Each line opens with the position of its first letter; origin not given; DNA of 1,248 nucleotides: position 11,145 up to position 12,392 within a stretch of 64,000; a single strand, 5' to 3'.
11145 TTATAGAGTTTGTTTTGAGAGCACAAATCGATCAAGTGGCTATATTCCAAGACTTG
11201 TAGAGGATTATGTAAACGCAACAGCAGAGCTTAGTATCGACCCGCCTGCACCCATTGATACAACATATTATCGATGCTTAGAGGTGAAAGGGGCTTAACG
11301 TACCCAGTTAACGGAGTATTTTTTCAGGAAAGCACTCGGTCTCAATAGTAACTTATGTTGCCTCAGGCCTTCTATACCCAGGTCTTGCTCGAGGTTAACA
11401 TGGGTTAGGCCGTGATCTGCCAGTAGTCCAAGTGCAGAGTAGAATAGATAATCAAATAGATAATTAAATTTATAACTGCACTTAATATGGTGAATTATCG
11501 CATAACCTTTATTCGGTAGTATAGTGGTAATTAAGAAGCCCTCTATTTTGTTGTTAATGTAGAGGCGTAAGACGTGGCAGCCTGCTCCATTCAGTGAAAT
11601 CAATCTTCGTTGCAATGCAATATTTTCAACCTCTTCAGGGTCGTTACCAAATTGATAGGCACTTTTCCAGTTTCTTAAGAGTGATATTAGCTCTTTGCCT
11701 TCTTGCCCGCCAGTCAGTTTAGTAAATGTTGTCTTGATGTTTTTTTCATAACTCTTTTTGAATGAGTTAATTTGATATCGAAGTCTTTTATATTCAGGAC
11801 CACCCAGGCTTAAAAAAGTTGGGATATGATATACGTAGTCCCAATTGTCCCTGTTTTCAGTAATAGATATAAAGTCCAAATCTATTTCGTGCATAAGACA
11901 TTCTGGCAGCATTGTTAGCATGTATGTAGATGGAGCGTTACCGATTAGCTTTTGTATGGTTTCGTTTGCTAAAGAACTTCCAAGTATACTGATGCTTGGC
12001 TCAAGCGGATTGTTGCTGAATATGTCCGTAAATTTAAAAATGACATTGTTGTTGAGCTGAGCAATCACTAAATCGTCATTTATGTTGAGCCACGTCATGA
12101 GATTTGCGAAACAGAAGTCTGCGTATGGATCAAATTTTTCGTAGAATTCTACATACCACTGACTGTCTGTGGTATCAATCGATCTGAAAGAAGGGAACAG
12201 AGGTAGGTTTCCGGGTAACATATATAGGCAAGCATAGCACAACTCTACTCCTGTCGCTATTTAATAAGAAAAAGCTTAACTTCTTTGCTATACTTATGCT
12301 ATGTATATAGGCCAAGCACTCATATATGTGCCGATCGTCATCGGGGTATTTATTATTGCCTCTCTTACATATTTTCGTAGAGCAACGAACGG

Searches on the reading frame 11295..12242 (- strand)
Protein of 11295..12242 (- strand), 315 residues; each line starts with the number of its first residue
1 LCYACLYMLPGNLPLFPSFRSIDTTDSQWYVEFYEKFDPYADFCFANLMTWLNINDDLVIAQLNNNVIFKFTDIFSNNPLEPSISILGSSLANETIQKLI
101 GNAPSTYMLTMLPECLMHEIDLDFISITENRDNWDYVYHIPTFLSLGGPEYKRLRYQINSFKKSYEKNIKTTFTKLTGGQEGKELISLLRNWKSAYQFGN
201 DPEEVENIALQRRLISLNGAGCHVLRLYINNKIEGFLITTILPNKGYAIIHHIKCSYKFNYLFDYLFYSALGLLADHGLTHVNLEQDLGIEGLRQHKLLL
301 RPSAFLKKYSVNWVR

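Call 3: search_protein_families(library=pfam, proteins=[window:11295-12242:-], max_evalue=1)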
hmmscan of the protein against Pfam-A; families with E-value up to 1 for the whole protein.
window:11295-12242:- (315 aa): 1 family
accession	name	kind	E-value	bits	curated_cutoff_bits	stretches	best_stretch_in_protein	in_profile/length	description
PF09924.15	LPG_synthase_C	-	6.3e-17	62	27.5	1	123-311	92-297/298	Phosphatidylglycerol lysyltransferase, C-terminal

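Call 4: search_protein_families(library=ncbifam, proteins=[window:11295-12242:-], max_evalue=1)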
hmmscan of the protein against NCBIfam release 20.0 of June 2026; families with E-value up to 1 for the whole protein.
window:11295-12242:- (315 aa): 0 families

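Call 6: search_solved_structures(query=window:11295-12242:-, max_evalue=1, show_alignments=3)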
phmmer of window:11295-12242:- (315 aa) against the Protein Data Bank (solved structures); distinct sequences matched with E-value up to 1: 1.
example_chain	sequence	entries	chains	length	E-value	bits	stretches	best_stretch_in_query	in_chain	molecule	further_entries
2hqy_A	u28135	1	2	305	8.4e-13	51.9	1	19-310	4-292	conserved hypothetical protein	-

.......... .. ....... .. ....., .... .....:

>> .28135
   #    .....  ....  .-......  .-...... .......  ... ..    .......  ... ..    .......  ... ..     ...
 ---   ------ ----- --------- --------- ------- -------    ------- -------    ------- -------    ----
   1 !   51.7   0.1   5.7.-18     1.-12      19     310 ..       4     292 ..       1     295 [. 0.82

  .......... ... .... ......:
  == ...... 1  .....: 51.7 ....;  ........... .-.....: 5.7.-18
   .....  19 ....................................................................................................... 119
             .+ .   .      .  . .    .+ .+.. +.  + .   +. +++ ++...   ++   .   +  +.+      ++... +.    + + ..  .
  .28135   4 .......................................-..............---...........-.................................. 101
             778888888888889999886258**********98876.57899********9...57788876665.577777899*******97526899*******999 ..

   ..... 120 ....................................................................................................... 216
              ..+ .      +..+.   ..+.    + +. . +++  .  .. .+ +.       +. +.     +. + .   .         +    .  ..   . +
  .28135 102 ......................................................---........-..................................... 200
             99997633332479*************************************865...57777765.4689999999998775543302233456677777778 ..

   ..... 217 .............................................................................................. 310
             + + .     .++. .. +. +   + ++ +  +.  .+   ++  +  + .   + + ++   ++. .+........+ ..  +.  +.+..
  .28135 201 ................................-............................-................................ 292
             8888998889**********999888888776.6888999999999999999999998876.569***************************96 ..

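Call 11: find_homologous_proteins(query=window:11295-12242:-, max_evalue=0.001)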
Query window:11295-12242:- (315 aa): 29 proteins with E <= 0.001 among 889 candidates.
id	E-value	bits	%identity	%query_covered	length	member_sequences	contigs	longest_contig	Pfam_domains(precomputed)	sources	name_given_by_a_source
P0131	2.0e-208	710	100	98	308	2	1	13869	PF09924.16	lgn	-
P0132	1.6e-124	434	61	97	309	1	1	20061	PF09924.16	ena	-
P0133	2.1e-112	394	55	97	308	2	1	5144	PF09924.16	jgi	jgi:hypothetical protein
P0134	1.1e-106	375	53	95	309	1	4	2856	PF09924.16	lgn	-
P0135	3.4e-102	361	55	91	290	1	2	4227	PF09924.16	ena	-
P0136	5.7e-86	307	48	95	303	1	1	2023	PF09924.16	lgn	-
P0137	7.1e-45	172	33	95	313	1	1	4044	PF09924.16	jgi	jgi:hypothetical protein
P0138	7.1e-45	172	32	97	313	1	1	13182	PF09924.16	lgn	-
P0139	9.7e-35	139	35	96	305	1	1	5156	PF09924.16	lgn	-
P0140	1.4e-31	128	31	95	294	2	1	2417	PF09924.16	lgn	-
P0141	3.0e-31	127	31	96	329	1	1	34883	PF09924.16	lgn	-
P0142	5.2e-31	127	32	95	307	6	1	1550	PF09924.16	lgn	-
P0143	6.0e-31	126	32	96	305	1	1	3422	PF09924.16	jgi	jgi:hypothetical protein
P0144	1.2e-30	125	30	96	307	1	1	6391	PF09924.16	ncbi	-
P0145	5.5e-30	123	32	94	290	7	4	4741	PF09924.16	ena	-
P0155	5.3e-22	97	27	95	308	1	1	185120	PF09924.16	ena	-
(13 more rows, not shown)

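Call 41: find_encoding_contigs(protein=P0155, flank=6000, max_places=1)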
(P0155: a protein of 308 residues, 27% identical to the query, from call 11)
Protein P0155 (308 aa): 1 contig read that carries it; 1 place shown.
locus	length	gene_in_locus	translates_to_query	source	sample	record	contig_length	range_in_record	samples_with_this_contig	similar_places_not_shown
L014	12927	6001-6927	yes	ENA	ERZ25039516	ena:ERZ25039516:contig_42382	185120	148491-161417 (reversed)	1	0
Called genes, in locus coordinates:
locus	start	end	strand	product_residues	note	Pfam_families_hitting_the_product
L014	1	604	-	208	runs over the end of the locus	-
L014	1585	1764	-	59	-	-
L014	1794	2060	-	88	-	-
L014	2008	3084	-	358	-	-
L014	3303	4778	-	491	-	PF00512:HisKA, PF02518:HATPase_c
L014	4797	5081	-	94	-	-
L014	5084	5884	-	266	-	-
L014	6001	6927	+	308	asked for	PF09924:LPG_synthase_C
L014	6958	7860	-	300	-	PF00892:EamA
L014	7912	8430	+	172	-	PF01862:PvlArgDC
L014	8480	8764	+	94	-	PF00072:Response_reg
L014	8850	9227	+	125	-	-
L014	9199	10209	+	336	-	PF08245:Mur_ligase_M, PF02875:Mur_ligase_C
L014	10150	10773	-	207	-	PF01177:Asp_Glu_race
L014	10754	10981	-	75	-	PF02882:THF_DHG_CYH_C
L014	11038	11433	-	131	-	PF00763:THF_DHG_CYH, PF02882:THF_DHG_CYH_C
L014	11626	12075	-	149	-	PF05987:DUF898 (weak)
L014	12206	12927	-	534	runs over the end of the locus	PF00239:Resolvase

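Call 42: find_encoding_contigs(protein=P0141, flank=6000, max_places=1)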
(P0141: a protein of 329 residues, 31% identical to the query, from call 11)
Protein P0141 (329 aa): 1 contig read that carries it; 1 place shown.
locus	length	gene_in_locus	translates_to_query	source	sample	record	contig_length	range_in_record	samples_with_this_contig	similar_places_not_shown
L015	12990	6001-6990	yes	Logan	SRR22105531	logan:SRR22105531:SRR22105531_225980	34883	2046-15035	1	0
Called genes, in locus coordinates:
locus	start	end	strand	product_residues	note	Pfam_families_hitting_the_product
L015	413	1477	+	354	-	PF00226:DnaJ, PF01556:DnaJ_C, PF00684:DnaJ_CXXCXGXG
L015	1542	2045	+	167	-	-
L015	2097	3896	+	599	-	PF00664:ABC_membrane, PF00005:ABC_tran, PF02463:SMC_N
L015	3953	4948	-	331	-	PF03783:CsgG (weak), PF08239:SH3_3 (faint)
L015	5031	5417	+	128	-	PF02675:AdoMet_dc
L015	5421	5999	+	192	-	-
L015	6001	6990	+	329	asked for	PF09924:LPG_synthase_C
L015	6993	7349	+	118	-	-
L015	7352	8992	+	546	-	PF02518:HATPase_c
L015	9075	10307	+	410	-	PF00579:tRNA-synt_1b, PF22421:SYY_C-terminal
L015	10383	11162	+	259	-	PF14528:LAGLIDADG_3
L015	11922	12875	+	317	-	PF00579:tRNA-synt_1b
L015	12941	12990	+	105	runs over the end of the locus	-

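Call 43: find_encoding_contigs(protein=P0138, flank=6000, max_places=1)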
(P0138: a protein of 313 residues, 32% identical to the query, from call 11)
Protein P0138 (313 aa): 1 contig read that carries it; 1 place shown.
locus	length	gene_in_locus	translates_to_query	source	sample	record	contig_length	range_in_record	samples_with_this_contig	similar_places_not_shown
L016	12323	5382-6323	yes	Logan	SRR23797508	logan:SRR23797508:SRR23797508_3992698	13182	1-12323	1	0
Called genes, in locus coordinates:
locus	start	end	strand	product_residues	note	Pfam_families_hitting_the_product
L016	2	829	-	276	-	?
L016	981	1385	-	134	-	PF00717:Peptidase_S24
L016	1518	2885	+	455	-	PF18911:PKD_4 (weak), PF00801:PKD (faint)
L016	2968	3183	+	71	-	-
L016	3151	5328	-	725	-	PF00512:HisKA, PF02518:HATPase_c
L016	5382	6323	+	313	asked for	PF09924:LPG_synthase_C (weak)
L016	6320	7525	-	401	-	-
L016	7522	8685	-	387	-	PF00278:Orn_DAP_Arg_deC, PF02784:Orn_Arg_deC_N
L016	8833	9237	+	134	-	PF00072:Response_reg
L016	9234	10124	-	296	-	PF00763:THF_DHG_CYH, PF02882:THF_DHG_CYH_C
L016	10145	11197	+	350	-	PF20706:GT4-conflict (weak), PF00534:Glycos_transf_1, PF13692:Glyco_trans_1_4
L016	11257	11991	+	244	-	PF01255:Prenyltransf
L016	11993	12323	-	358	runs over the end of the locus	PF00348:polyprenyl_synt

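Call 51: search_solved_structures(query=A2, max_evalue=0.01, show_alignments=0)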
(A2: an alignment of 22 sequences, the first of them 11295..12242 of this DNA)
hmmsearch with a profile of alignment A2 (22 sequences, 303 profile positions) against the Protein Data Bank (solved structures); distinct sequences matched with E-value up to 0.01: 1.
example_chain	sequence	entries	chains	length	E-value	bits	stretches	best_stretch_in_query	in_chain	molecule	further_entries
2hqy_A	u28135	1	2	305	2.7e-52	181.2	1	10-299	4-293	conserved hypothetical protein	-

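Call 59: search_protein_families(library=pfam, proteins=[L015:5421-5999:+, L014:5084-5884:-, L015:6993-7349:+], max_evalue=1)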
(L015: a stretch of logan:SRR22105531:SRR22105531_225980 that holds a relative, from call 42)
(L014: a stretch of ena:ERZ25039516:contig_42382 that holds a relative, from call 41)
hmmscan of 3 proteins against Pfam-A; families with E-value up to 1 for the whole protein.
L015:5421-5999:+ (192 aa): 0 families

L014:5084-5884:- (266 aa): 2 families
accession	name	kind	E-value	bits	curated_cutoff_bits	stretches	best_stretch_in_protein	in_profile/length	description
PF07086.17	Jagunal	-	0.031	14.8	25.4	1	62-180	49-163/187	Jagunal, ER re-organisation during oogenesis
PF08006.16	HAAS_TM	-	0.066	13.7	28.3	1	90-140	17-67/117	HAAS transmembrane region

L015:6993-7349:+ (118 aa): 0 families

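Call 90: predict_structure(alignment_id=A2)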
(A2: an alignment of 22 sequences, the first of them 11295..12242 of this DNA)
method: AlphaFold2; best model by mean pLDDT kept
length: 315 residues; sequences in the alignment: 22
mean_pLDDT: 89.0   pTM: 0.86
mean pLDDT of the five models: 89.0, 87.6, 87.5, 87.4, 86.6
residues with pLDDT >= 90: 218; 70-90: 73; 50-70: 13; < 50: 11
segments of 3 or more residues with pLDDT < 50: 1-6, 197-200
pLDDT, mean of each block of 10 residues (from residue 1): 48 92 93 93 92 93 96 81 93 95 89 93 91 94 96 97 96 91 90 56 73 85 95 95 90 92 96 96 87 90 96 79
secondary structure, 60 per line:
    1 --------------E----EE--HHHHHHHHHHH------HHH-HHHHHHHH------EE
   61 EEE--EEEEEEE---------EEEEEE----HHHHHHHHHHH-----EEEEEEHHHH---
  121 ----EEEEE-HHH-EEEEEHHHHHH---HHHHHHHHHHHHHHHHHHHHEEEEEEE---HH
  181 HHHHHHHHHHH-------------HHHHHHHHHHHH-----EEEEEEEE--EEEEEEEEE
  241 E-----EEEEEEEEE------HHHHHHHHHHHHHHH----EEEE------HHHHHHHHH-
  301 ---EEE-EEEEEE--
elements in order: H24-34 H45-52 E59-63 E66-72 E82-87 H92-102 E108-113 H114-117 E125-129 E135-139 H140-145 H149-168 E169-175 H179-191 H205-216 E222-229 E232-241 E247-255 H262-276 E281-284 H291-299 E304-306 E308-313

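Call 102: search_solved_structures(query=A2, max_evalue=10, show_alignments=4)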
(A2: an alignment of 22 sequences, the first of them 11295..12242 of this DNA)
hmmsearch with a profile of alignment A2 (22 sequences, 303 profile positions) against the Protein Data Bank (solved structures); distinct sequences matched with E-value up to 10: 5.
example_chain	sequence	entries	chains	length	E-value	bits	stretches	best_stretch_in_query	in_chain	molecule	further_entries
2hqy_A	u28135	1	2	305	2.7e-52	181.2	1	10-299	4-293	conserved hypothetical protein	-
6nr8_2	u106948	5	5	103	0.4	13.2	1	54-124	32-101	Prefoldin subunit 2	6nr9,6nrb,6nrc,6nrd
7wu7_2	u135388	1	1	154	1.1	11.8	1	54-124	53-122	Prefoldin subunit 2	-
4knk_A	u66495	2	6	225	1.2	11.6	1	8-48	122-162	Bifunctional autolysin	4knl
3lat_A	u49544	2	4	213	2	10.9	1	9-47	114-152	Bifunctional autolysin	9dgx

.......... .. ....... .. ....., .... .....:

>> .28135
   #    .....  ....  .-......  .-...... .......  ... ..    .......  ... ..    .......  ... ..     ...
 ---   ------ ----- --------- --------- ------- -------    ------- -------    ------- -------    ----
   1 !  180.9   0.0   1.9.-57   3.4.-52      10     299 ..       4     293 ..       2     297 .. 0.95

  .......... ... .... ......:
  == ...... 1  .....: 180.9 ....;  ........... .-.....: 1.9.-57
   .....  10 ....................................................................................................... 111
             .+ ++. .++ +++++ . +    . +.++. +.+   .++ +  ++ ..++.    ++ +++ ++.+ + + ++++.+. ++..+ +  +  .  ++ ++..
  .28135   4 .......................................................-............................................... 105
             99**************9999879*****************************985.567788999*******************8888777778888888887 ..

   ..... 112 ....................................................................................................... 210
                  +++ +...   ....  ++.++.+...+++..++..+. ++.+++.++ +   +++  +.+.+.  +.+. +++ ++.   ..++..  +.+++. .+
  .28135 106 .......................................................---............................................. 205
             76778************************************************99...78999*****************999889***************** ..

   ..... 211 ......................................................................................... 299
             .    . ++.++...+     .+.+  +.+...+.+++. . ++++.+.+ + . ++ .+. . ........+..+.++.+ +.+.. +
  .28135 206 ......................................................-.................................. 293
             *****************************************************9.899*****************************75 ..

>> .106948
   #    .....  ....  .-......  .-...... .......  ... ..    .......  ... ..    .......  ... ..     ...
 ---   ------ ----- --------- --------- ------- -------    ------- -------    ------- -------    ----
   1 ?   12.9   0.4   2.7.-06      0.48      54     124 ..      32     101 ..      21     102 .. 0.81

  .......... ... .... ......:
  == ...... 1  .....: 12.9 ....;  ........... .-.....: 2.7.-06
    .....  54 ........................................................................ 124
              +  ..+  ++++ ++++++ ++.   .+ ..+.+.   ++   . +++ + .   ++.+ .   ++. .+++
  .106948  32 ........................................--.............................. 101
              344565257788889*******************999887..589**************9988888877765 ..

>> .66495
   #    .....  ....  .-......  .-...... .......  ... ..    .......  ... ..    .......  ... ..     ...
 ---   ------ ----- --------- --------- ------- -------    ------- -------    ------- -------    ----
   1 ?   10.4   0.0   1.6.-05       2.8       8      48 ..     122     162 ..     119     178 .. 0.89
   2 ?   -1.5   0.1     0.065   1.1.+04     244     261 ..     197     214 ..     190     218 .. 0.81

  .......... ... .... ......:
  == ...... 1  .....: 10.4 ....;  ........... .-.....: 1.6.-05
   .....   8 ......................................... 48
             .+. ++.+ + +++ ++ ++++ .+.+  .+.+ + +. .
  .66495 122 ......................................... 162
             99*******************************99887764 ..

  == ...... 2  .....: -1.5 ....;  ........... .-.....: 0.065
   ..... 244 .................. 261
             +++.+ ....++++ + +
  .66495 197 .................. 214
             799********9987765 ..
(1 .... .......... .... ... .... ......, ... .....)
